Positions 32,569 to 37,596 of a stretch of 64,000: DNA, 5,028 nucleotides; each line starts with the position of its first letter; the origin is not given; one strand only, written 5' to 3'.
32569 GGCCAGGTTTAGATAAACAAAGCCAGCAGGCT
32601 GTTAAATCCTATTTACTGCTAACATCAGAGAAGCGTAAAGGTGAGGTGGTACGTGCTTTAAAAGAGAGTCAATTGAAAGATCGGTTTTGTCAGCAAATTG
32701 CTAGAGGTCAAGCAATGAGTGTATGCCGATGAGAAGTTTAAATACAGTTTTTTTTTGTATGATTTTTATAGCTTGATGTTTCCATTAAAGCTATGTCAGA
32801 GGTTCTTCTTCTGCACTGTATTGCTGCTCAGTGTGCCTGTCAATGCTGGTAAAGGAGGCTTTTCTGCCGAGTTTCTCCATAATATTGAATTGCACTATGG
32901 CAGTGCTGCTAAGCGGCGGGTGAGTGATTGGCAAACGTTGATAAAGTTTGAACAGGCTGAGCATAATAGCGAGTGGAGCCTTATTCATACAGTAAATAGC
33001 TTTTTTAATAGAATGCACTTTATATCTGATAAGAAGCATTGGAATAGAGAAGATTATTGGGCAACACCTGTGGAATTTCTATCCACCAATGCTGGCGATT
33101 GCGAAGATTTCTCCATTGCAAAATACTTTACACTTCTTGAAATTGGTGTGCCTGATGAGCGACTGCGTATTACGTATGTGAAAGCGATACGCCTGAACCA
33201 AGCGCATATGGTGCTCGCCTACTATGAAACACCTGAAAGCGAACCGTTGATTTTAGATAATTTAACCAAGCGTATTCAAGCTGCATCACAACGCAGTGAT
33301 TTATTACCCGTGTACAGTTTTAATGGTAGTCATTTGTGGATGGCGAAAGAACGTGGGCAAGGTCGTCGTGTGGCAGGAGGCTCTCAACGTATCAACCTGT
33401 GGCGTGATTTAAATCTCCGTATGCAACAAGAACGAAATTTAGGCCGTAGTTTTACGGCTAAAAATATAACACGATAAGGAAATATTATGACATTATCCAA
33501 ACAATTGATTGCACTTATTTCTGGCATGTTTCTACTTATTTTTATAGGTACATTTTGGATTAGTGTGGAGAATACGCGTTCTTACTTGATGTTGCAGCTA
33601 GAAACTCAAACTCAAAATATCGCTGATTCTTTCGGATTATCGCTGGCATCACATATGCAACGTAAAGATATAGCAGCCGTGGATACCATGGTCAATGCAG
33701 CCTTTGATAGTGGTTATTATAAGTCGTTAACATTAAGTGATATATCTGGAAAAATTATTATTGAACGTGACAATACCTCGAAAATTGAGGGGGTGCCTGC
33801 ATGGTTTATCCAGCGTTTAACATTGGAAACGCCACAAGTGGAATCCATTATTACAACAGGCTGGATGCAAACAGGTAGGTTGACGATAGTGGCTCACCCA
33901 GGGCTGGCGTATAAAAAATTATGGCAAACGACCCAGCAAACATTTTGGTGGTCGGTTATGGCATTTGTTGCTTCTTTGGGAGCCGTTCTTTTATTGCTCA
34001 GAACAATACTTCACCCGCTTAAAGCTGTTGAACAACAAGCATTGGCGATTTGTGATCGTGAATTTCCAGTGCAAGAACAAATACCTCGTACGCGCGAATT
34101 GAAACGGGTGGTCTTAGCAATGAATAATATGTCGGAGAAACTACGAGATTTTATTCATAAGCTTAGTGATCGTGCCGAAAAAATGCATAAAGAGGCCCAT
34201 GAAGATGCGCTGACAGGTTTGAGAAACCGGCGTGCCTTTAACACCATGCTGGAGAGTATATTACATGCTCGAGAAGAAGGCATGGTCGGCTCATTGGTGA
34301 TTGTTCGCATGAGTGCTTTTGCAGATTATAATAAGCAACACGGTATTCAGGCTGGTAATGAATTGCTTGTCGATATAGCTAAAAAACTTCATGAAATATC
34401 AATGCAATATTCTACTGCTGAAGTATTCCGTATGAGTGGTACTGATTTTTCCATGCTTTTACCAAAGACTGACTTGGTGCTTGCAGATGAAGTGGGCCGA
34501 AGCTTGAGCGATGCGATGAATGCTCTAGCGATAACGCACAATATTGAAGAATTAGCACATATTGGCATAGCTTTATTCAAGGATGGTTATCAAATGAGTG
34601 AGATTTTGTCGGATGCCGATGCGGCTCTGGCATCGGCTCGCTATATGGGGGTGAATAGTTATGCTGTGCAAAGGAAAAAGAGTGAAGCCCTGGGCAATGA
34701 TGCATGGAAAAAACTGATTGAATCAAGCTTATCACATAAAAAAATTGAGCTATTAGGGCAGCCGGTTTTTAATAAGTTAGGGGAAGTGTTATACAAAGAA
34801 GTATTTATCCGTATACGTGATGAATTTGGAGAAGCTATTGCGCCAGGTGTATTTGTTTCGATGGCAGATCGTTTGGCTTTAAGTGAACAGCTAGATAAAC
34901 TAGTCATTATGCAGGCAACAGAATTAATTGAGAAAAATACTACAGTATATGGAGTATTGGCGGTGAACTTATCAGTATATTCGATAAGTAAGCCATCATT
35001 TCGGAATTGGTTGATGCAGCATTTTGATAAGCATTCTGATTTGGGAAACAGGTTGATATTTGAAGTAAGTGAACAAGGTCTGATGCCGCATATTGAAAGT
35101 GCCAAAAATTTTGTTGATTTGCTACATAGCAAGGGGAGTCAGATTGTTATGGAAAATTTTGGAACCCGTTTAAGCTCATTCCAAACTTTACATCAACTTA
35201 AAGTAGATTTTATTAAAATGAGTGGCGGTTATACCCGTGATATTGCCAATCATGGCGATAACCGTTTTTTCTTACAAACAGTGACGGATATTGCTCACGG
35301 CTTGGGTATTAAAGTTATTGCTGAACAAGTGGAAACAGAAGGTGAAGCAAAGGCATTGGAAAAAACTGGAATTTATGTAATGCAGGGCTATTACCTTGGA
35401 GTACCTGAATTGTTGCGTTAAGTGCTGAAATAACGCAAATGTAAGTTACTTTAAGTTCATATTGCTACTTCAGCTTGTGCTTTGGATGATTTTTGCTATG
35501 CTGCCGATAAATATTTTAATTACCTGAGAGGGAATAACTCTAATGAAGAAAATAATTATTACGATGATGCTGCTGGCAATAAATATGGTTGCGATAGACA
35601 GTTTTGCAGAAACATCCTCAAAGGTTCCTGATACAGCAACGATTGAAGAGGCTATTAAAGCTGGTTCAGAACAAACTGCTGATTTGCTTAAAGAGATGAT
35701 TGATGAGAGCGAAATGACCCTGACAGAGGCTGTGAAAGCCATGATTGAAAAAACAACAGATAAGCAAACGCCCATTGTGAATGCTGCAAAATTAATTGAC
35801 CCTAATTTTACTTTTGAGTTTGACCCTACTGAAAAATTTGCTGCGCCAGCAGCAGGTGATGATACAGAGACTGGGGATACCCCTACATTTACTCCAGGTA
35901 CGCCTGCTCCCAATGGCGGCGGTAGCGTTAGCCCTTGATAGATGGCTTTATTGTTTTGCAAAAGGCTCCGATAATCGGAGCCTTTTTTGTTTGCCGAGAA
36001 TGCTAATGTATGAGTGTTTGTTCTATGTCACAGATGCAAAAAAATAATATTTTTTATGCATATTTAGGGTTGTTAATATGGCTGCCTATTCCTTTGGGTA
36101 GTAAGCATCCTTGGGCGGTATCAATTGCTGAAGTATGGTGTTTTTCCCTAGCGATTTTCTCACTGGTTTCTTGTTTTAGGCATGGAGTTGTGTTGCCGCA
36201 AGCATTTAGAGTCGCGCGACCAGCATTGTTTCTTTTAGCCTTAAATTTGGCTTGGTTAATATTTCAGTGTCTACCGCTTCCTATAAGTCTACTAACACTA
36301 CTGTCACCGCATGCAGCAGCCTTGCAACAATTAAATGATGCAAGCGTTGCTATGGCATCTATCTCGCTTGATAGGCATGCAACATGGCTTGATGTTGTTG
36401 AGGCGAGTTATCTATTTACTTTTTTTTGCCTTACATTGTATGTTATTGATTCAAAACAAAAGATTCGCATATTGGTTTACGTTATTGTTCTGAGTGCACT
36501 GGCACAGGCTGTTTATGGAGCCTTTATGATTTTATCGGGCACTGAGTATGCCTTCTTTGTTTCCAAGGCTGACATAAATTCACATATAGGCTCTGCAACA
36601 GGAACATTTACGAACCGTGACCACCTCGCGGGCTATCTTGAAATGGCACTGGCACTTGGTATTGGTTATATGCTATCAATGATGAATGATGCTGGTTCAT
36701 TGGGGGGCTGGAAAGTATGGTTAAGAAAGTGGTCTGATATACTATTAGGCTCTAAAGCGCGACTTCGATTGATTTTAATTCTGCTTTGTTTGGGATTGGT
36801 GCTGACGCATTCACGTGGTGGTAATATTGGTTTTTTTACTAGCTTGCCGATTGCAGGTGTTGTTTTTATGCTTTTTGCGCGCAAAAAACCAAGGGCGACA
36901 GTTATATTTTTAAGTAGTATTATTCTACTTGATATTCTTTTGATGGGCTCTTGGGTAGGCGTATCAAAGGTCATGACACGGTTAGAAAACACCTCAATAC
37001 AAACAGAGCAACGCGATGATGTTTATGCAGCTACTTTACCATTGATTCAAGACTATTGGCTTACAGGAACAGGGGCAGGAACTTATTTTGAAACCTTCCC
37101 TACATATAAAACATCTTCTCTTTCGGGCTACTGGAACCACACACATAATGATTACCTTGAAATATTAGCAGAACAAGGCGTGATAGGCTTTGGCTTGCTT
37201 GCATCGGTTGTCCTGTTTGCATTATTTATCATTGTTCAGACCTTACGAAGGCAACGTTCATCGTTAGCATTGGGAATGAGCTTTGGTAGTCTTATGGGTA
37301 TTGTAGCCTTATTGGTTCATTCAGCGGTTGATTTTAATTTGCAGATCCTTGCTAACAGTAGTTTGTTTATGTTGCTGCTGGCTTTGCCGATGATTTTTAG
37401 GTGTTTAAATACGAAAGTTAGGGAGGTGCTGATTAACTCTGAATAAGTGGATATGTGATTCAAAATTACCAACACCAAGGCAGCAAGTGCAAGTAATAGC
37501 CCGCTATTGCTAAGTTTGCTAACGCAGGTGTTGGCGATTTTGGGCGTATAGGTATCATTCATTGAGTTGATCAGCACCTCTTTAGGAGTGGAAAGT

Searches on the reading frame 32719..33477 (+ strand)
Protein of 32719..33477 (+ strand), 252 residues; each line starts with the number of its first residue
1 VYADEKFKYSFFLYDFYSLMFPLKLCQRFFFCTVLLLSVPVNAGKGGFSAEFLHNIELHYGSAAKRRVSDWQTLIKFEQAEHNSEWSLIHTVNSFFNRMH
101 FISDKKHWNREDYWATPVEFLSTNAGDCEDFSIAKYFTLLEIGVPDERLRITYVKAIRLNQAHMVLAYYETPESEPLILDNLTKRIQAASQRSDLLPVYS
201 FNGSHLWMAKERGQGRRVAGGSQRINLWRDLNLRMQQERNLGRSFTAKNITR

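Call 72: search_protein_families(library=ncbifam, proteins=[window:32719-33477:+], max_evalue=0.00001)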
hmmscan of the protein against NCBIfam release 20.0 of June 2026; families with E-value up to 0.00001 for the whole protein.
window:32719-33477:+ (252 aa): 1 family
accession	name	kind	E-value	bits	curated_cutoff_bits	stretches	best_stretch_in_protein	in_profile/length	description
NF045674.1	CystProtLapG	equivalog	6.5e-68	228.2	320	1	55-238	33-215/221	cysteine protease LapG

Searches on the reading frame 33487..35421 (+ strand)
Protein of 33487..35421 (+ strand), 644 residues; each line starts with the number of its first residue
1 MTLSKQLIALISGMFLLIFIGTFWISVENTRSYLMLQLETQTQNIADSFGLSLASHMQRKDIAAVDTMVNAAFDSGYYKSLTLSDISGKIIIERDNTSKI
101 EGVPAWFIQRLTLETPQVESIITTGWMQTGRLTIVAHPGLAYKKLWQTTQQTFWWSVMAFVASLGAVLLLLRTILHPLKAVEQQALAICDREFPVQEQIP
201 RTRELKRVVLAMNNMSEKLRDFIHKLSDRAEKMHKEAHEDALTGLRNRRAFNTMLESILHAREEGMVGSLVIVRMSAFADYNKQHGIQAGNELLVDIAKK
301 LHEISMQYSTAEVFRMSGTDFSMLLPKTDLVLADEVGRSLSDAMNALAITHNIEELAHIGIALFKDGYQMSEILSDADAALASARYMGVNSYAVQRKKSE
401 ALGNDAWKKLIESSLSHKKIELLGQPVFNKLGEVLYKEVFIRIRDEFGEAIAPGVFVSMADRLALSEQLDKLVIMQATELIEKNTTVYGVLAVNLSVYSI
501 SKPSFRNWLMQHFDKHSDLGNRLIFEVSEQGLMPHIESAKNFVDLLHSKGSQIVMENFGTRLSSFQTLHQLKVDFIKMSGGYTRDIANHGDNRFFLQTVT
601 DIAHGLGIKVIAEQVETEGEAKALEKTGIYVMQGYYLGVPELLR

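Call 72: search_protein_families(library=ncbifam, proteins=[window:33487-35421:+], max_evalue=0.00001)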
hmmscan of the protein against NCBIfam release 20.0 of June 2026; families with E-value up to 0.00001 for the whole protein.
window:33487-35421:+ (644 aa): 25 families
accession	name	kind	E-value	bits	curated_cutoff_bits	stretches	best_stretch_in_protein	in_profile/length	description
NF045673.1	c-di-GMPRcptLapD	equivalog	1.2e-139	466.5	1020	1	1-641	1-645/647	cyclic di-GMP receptor LapD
NF008281.1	PRK11059.1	equivalog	4.5e-73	246.6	663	1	4-640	3-629/633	RNase E specificity factor CsrD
NF007298.0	PRK09776.1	equivalog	1.6e-46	158.8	1135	1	232-641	679-1097/1111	diguanylate cyclase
NF045675.1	PhdiestaseDibA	equivalog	3.7e-41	141.2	980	1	230-640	196-615/623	phosphodiesterase DibA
NF007474.0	PRK10060.1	equivalog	3.6e-36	124.6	782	1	231-639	231-643/663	cyclic di-GMP phosphodiesterase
NF053781.1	cdiGMPphdstlr2612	equivalog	4.8e-35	120.6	1600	1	231-640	834-1255/1268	Tlr1612 family c-di-GMP phosphodiesterase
NF008467.0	PRK11359.1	equivalog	2e-32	112.1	857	1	231-640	370-782/800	oxygen-sensing cyclic-di-GMP phosphodiesterase DosP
NF052458.1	PhdiestGepA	equivalog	7.4e-32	110.4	1200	1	150-638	342-829/840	phosphodiesterase GepA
NF007423.1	PRK09966.1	equivalog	4.1e-30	105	325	1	10-381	10-386/390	diguanylate cyclase DgcN/YfiN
NF007839.0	PRK10551.1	equivalog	2.1e-24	86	461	1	364-640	227-500/518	cyclic di-GMP phosphodiesterase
NF008807.1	PRK11829.1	equivalog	1.5e-23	82.8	733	1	155-638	163-650/670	biofilm formation regulator HmsP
NF038266.1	diguan_SiaD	equivalog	1.1e-19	70.9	290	1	222-390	79-250/252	biofilm regulation diguanylate cyclase SiaD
TIGR00254.1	GGDEF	domain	5.8e-17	61.9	37.4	1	235-395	3-167/168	diguanylate cyclase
NF052265.1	EAL_dom_RimA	equivalog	1.5e-15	57.2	430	1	516-641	109-234/248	S6 modification regulatory phosphodiesterase RimA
NF051473.1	DigCycDgcsShew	equivalog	5.2e-15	55.6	400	1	230-394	128-290/291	diguanylate cyclase DgcS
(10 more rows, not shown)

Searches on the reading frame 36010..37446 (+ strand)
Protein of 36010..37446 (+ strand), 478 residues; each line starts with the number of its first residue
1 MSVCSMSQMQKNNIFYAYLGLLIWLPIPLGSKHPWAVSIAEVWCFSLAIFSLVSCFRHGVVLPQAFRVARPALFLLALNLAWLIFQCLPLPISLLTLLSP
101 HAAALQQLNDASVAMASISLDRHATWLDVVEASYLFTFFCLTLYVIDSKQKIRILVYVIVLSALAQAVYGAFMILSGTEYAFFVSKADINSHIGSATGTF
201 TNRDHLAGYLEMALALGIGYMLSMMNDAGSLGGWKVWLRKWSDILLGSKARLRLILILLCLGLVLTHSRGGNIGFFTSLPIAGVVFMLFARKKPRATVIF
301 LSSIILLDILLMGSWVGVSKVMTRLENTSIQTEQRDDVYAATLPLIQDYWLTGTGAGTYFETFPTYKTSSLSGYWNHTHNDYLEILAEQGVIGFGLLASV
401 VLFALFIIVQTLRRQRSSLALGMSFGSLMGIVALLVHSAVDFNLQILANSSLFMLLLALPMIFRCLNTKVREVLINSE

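Call 72: search_protein_families(library=ncbifam, proteins=[window:36010-37446:+], max_evalue=0.00001)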
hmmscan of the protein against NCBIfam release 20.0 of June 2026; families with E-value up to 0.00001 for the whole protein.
window:36010-37446:+ (478 aa): 1 family
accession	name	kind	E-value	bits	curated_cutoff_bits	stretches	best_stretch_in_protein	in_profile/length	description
TIGR03097.1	PEP_O_lig_1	hypoth_equivalog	2.8e-12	46.2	188.1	1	126-445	99-386/408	putative O-glycosylation ligase, exosortase A system-associated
